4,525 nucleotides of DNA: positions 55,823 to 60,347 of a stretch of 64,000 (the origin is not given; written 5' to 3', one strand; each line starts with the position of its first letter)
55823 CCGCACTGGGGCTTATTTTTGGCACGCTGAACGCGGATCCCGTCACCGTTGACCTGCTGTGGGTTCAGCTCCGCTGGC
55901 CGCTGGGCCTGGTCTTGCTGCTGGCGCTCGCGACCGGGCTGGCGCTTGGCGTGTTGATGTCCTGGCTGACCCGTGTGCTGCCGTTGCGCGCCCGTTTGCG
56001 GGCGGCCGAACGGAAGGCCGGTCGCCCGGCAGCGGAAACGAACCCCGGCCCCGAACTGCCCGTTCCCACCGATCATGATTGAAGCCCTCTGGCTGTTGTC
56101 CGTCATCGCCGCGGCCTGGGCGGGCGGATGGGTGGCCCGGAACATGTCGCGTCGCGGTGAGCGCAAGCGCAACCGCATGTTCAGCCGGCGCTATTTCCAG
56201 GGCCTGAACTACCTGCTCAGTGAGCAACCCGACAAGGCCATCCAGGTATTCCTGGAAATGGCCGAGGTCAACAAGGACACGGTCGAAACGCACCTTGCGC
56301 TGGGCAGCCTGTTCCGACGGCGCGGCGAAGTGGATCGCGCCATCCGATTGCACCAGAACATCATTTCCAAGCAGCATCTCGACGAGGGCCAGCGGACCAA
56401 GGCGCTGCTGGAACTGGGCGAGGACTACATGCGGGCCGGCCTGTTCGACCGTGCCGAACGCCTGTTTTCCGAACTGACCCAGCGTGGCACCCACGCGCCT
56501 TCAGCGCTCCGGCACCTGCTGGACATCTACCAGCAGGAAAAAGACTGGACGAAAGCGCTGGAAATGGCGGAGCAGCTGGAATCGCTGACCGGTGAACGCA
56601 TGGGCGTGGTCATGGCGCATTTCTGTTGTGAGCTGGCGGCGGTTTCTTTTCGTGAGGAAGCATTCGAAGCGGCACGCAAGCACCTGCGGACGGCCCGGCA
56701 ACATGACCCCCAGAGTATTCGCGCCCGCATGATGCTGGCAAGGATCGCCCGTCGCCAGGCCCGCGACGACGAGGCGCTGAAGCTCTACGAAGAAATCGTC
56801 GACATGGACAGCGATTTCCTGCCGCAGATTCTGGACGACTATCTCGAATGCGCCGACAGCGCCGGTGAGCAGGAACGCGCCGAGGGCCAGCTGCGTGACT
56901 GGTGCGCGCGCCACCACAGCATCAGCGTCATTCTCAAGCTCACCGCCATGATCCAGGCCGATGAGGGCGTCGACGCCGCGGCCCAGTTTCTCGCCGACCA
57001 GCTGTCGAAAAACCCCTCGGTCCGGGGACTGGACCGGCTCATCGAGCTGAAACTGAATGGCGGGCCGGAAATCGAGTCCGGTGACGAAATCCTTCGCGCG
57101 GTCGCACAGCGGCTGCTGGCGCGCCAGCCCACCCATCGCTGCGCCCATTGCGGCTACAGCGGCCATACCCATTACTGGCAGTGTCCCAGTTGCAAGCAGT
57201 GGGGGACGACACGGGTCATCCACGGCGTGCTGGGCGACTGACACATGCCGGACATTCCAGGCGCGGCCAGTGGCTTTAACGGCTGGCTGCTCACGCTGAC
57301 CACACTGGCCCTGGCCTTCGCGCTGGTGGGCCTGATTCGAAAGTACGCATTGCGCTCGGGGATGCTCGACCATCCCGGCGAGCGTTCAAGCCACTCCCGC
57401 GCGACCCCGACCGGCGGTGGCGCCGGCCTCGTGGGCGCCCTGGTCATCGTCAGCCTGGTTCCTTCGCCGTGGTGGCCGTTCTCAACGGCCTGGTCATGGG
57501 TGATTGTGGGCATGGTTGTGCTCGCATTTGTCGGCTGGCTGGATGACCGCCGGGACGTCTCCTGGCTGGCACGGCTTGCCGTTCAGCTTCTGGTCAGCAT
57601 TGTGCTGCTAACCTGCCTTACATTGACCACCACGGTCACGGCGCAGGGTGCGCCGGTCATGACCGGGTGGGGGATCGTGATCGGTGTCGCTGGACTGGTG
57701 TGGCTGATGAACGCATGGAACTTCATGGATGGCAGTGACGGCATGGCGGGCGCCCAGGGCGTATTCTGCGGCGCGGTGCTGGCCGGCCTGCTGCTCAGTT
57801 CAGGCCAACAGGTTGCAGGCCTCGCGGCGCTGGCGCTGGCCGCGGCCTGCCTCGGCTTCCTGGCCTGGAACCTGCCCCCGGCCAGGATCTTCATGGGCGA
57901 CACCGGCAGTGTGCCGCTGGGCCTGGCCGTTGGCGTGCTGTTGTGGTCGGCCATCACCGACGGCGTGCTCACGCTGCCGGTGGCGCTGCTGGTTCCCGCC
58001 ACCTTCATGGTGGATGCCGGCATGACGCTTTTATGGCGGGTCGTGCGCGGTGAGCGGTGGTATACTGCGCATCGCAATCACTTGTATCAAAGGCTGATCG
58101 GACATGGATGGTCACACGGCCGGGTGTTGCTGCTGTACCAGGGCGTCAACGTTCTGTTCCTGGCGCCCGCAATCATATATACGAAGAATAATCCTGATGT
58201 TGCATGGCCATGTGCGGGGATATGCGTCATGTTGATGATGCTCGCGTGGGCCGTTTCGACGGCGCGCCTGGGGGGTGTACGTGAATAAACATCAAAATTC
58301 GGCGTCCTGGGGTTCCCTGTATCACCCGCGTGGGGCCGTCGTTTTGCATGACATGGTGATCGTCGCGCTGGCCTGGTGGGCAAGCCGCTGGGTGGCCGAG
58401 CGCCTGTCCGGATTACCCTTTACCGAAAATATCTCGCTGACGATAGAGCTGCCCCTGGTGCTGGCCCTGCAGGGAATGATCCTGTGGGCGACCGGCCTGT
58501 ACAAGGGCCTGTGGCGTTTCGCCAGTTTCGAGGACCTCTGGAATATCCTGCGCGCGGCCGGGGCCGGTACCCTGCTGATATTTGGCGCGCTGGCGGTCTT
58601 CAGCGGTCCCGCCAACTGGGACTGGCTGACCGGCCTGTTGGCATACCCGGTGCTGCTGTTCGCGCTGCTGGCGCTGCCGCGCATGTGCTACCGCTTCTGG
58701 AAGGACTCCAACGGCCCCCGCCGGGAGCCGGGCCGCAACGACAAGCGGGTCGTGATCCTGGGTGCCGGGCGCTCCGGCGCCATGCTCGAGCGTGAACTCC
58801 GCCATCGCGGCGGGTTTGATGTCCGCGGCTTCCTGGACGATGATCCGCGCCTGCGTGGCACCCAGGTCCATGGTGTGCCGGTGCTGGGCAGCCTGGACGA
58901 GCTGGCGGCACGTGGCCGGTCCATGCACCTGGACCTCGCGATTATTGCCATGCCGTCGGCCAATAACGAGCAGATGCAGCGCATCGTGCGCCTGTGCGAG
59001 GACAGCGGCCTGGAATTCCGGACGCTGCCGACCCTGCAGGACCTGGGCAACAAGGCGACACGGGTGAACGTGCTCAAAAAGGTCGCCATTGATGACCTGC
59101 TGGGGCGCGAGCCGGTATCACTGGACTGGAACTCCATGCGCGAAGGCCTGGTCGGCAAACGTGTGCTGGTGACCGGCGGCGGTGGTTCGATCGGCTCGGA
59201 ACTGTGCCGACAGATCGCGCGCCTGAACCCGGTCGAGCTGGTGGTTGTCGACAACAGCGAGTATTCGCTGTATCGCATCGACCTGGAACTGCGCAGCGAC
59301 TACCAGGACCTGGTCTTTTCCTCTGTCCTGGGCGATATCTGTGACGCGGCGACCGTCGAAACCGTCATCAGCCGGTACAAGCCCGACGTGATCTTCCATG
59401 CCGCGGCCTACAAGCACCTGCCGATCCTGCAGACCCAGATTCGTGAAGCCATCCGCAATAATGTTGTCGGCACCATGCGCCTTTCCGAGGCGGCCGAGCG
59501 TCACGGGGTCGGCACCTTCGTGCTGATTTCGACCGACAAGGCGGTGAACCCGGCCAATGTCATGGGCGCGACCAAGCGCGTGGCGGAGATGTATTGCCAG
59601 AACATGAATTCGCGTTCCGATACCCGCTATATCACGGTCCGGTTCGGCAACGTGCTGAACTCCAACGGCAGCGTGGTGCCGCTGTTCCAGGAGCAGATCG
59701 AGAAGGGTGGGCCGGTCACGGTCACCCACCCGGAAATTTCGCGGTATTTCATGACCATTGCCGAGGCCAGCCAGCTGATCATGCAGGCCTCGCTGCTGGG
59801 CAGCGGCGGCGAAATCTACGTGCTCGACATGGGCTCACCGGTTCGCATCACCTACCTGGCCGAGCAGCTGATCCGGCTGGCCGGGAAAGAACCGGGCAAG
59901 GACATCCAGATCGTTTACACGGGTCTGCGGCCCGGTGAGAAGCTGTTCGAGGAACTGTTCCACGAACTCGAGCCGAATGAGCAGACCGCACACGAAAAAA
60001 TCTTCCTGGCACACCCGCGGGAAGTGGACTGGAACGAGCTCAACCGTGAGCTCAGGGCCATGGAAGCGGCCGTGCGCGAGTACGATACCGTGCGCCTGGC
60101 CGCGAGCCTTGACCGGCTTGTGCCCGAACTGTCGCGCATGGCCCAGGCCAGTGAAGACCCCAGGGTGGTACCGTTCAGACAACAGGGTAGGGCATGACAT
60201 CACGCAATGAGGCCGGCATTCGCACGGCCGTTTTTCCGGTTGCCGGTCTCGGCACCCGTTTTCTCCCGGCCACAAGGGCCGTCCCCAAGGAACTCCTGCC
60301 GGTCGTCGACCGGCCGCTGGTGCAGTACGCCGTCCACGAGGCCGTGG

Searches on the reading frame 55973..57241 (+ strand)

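Call 38: search_protein_families(library=pfam, proteins=[window:55973-57241:+], max_evalue=0.00001)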
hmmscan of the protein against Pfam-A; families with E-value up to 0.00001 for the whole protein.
window:55973-57241:+ (422 aa): 11 families
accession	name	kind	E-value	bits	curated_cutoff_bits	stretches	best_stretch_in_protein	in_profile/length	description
PF07719.23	TPR_2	-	2.1e-14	52.8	27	0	252-280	4-32/34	Tetratricopeptide repeat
PF14559.12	TPR_19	-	2.7e-14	53.7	25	1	227-281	3-57/68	Tetratricopeptide repeat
PF13432.12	TPR_16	-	3.1e-14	53.5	32.7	0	231-280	13-62/65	Tetratricopeptide repeat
PF13428.12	TPR_14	-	4.9e-13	48.8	23.5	0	221-258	7-44/44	Tetratricopeptide repeat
PF13176.12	TPR_7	-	1.8e-12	46.7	27.9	0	106-131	1-26/36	Tetratricopeptide repeat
PF13424.12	TPR_12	-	3.9e-10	40.2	30.1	0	221-279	9-75/77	Tetratricopeptide repeat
PF18073.7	Zn_ribbon_LapB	-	3.3e-08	33.5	25.7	1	388-412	1-25/28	Rubredoxin metal binding domain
PF00515.34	TPR_1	-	5.1e-08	32.8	27.8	0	218-247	4-33/34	Tetratricopeptide repeat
PF01535.26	PPR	-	5.7e-07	29.8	25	0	152-172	10-30/31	PPR repeat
PF12895.13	ANAPC3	-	6.2e-07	30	27.2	0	221-274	29-81/82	Anaphase-promoting complex, cyclosome, subunit 3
PF25063.1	ARM_TT21_C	-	2.6e-06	27.9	35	0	83-206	34-159/209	Tetratricopeptide repeat protein 21 C-terminal ARM domain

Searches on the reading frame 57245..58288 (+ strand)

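Call 38: search_protein_families(library=pfam, proteins=[window:57245-58288:+], max_evalue=0.00001)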
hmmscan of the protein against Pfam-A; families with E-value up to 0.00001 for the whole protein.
window:57245-58288:+ (347 aa): 1 family
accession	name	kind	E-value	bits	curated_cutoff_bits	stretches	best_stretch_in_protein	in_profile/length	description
PF00953.26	Glycos_transf_4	-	3.5e-34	118.6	27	1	86-233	4-156/160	Glycosyl transferase family 4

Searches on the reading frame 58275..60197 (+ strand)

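Call 38: search_protein_families(library=pfam, proteins=[window:58275-60197:+], max_evalue=0.00001)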
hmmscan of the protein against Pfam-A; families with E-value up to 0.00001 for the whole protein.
window:58275-60197:+ (640 aa): 10 families
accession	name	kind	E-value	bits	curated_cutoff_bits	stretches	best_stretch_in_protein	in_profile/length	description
PF02719.21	Polysacc_synt_2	-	1.8e-114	382.3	20.2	1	297-580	1-292/293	Polysaccharide biosynthesis protein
PF01370.27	Epimerase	-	2.3e-25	89.9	20.9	1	297-485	1-203/240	NAD dependent epimerase/dehydratase family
PF16363.11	GDP_Man_Dehyd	-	1.2e-16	61.5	27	1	298-421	1-130/332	GDP-mannose 4,6 dehydratase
PF13727.12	CoA_binding_3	-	3.3e-15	57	25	1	73-252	3-175/175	CoA-binding domain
PF04321.23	RmlD_sub_bind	-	4.6e-15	55.9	27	1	296-484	2-176/287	RmlD substrate binding domain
PF01073.25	3Beta_HSD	-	2.5e-11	43.6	22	1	298-428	1-124/280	3-beta hydroxysteroid dehydrogenase/isomerase family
PF13460.12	NAD_binding_10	-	9e-07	29.4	27.2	0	301-475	1-161/184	NAD(P)H-binding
PF02629.25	CoA_binding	-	2.1e-06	28.8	22.3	1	155-230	2-75/97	CoA binding domain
PF07993.18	NAD_binding_4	-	2.6e-06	27.2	20.1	0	369-426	88-142/258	Male sterility protein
PF00106.31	adh_short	-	7.6e-06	26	26.6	0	295-455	1-174/195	short chain dehydrogenase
